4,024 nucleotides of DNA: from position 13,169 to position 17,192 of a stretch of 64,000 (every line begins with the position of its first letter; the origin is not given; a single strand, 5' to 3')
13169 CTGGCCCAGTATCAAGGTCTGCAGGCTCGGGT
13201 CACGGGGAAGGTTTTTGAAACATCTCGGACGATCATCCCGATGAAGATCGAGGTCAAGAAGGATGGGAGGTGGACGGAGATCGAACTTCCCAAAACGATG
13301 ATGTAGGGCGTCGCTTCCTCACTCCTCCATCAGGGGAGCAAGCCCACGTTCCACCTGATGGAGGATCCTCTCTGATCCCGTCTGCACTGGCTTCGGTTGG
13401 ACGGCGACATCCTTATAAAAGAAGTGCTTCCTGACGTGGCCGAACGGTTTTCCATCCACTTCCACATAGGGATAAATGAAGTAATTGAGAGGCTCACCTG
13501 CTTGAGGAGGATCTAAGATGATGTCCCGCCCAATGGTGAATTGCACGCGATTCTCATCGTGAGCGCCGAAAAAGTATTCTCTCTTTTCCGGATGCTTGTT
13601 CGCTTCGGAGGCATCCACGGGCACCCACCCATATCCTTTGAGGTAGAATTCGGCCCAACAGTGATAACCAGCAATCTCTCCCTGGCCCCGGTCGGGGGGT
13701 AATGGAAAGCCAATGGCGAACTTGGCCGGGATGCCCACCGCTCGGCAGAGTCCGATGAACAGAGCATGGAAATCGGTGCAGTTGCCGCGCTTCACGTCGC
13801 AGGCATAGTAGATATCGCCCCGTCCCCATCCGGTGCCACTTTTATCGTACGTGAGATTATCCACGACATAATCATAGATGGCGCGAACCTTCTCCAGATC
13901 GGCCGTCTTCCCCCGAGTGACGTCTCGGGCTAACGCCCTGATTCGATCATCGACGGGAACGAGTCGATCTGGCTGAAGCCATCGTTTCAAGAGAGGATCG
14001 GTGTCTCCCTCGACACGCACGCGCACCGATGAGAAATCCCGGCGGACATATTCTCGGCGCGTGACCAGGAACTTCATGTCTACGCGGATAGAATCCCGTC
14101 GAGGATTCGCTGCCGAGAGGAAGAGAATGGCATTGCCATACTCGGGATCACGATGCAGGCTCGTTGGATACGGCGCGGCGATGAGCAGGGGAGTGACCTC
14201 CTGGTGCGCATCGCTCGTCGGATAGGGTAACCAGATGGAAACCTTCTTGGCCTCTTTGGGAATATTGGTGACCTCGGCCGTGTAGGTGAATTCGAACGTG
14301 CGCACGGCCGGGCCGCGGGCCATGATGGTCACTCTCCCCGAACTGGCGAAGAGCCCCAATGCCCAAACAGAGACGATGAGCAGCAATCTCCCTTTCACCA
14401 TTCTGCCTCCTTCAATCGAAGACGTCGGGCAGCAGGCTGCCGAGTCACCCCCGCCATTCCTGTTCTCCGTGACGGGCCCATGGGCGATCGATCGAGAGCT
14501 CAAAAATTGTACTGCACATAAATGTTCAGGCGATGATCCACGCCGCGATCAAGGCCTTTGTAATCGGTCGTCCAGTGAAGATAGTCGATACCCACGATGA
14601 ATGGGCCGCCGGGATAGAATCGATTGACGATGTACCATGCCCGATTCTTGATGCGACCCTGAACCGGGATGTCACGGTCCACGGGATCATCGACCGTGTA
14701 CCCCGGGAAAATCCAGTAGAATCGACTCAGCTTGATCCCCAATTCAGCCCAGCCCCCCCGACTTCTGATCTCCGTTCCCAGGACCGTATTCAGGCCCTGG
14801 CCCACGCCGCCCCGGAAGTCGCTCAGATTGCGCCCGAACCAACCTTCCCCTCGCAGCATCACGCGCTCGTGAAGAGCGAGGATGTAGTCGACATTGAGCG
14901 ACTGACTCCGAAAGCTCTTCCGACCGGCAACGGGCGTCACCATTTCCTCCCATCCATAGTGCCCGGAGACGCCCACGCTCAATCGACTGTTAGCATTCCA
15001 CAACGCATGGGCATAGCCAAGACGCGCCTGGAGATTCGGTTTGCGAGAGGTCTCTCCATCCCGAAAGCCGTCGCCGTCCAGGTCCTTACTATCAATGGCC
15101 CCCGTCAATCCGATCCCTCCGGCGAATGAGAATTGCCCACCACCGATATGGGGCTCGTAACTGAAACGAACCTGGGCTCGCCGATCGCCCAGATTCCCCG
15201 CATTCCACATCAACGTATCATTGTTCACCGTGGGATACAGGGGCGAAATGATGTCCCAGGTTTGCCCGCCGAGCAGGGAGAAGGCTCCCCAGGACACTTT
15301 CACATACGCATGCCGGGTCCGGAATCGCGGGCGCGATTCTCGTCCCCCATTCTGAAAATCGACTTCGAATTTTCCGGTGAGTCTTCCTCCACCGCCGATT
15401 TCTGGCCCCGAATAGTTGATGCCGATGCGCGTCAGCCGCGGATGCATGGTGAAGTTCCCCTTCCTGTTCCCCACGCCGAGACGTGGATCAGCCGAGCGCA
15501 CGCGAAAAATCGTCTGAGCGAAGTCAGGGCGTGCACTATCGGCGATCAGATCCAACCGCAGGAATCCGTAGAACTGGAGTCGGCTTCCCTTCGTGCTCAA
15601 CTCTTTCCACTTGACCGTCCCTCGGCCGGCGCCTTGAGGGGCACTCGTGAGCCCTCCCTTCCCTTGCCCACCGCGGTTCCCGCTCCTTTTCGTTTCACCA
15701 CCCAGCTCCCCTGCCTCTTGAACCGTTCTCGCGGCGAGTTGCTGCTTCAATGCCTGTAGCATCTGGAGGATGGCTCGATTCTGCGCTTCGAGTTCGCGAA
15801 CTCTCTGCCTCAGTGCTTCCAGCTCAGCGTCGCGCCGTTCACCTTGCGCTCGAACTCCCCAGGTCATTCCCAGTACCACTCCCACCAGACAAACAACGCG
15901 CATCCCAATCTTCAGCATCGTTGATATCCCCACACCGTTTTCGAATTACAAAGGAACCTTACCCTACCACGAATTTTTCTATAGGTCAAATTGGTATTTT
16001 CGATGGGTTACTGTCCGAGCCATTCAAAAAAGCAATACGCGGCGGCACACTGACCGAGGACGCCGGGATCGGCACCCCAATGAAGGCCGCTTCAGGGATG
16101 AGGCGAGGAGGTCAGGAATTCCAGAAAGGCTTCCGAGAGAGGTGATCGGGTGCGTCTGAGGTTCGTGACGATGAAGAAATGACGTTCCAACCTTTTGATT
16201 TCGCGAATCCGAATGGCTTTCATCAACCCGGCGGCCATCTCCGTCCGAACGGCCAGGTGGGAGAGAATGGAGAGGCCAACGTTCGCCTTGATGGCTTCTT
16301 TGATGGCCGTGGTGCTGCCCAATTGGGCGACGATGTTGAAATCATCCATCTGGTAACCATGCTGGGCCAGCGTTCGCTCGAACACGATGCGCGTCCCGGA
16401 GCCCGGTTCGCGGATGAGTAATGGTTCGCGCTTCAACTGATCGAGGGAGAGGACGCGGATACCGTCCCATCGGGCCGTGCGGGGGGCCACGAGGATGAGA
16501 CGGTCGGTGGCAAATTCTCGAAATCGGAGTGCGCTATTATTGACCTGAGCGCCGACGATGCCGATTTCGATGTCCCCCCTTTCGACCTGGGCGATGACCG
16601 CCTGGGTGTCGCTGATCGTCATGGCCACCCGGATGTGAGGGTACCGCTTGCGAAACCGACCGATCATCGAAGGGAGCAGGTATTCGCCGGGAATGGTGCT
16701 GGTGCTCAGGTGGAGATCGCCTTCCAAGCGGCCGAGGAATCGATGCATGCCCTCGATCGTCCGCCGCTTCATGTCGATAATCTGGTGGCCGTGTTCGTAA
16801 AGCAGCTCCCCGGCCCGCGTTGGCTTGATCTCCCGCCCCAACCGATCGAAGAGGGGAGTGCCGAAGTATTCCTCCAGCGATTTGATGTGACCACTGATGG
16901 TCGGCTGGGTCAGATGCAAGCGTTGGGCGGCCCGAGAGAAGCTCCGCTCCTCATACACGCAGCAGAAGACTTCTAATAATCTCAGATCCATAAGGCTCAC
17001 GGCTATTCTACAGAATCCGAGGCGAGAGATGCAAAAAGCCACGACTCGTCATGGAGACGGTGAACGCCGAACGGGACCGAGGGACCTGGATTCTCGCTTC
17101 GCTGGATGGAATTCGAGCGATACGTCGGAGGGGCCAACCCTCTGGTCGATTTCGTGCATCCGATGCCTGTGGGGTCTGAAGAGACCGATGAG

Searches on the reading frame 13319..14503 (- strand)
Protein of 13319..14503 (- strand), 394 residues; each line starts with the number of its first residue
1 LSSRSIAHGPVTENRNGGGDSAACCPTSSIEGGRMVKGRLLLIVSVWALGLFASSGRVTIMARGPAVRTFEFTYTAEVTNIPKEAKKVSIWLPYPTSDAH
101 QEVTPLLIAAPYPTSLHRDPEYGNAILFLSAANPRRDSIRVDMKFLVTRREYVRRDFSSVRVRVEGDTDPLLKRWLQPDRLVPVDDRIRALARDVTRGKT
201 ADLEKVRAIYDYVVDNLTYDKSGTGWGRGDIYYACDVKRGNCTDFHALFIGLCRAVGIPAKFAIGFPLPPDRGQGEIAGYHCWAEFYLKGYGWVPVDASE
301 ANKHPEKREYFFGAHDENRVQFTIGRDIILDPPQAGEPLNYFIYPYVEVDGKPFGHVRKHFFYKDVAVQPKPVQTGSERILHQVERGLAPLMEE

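Call 86: search_protein_families(library=pfam, max_evalue=0.00001, proteins=[window:13319-14503:-])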
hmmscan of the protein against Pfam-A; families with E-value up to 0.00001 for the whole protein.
window:13319-14503:- (394 aa): 1 family
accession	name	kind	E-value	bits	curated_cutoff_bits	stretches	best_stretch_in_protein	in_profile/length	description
PF01841.26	Transglut_core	-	2.1e-33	115.2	23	1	189-298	1-108/108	Transglutaminase-like superfamily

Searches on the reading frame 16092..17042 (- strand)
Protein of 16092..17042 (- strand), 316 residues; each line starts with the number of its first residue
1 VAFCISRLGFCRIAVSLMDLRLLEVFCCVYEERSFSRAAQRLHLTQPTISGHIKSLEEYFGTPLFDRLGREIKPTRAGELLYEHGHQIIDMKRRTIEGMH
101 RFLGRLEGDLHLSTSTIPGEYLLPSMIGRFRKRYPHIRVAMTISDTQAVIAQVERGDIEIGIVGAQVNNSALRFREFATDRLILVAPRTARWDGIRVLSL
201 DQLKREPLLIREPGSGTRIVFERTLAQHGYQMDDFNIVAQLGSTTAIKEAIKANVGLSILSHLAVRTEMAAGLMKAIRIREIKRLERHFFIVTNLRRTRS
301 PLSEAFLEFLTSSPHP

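Call 86: search_protein_families(library=pfam, max_evalue=0.00001, proteins=[window:16092-17042:-])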
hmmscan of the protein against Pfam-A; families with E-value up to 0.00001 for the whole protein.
window:16092-17042:- (316 aa): 3 families
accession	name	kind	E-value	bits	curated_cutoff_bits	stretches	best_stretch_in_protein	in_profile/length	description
PF03466.25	LysR_substrate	-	3.9e-44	151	28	1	105-311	3-205/209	LysR substrate binding domain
PF00126.33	HTH_1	-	4.1e-24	84.7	26.6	1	20-79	1-60/60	Bacterial regulatory helix-turn-helix protein, lysR family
PF12727.12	PBP_like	-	3.5e-07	30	27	0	198-310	84-192/193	PBP superfamily domain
